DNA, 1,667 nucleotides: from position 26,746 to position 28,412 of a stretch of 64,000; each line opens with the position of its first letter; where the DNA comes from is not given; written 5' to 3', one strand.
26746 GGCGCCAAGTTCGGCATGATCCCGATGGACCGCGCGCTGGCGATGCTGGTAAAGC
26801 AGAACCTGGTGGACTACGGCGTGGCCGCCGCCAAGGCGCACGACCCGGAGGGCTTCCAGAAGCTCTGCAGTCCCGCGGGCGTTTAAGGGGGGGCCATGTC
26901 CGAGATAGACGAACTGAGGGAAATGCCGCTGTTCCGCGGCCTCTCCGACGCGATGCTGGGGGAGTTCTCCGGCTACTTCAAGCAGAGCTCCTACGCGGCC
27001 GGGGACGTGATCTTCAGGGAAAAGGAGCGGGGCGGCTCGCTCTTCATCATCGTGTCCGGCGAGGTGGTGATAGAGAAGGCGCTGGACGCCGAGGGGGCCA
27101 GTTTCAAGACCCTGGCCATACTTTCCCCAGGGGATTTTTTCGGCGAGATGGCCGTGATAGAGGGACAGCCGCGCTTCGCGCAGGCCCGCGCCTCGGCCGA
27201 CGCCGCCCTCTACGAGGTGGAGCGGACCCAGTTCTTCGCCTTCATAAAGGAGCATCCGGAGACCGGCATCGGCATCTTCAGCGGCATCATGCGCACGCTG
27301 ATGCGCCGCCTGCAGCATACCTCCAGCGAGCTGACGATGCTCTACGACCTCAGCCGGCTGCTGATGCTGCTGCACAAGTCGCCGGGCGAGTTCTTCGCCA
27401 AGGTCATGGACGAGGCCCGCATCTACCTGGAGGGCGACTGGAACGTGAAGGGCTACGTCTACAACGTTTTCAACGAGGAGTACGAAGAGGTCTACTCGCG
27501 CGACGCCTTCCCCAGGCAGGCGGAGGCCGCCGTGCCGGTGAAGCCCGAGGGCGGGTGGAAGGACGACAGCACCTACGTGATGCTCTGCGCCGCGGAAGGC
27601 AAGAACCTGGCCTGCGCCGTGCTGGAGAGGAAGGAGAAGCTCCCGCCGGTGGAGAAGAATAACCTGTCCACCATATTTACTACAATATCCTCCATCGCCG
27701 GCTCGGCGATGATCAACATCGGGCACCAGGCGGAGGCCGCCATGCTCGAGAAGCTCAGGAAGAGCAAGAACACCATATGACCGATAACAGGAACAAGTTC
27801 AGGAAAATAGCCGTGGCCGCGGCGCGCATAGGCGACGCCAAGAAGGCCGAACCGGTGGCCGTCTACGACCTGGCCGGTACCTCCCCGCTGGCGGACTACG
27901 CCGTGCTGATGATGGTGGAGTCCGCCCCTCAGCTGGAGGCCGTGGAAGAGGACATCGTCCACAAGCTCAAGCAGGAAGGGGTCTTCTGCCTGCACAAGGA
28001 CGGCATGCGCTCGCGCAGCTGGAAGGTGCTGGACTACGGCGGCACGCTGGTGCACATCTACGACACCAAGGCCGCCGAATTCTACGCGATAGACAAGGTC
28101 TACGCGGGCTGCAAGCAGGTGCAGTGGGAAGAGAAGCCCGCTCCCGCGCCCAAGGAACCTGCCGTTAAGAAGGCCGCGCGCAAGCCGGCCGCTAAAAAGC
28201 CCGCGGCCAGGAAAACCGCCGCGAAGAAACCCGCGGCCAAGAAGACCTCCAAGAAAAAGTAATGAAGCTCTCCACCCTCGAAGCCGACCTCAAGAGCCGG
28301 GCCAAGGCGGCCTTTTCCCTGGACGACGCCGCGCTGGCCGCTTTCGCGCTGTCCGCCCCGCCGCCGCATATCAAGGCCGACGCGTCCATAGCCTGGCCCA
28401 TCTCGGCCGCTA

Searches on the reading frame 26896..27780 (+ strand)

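Call 9: search_protein_families(library=pfam, proteins=[window:26896-27780:+])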
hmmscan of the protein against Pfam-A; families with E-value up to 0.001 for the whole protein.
window:26896-27780:+ (294 aa): 1 family
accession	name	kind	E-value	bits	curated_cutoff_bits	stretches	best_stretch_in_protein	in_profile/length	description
PF00027.35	cNMP_binding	-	1.1e-20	73.8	27.5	1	32-120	3-89/89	Cyclic nucleotide-binding domain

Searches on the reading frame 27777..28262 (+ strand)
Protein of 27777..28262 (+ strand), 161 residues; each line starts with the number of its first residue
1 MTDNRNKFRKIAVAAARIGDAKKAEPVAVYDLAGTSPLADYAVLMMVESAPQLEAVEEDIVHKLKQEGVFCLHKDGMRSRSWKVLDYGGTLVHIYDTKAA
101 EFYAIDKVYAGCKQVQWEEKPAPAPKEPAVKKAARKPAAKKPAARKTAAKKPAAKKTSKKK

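Call 9: search_protein_families(library=pfam, proteins=[window:27777-28262:+])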
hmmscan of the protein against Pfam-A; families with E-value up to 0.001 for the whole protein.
window:27777-28262:+ (161 aa): 2 families
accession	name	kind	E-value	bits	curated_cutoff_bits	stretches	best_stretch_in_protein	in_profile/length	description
PF02410.21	RsfS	-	6.5e-18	65.2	21.6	1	15-109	3-98/98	Ribosomal silencing factor during starvation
PF07382.16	HC2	-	0.00017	22.2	40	1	123-161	13-52/194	Histone H1-like nucleoprotein HC2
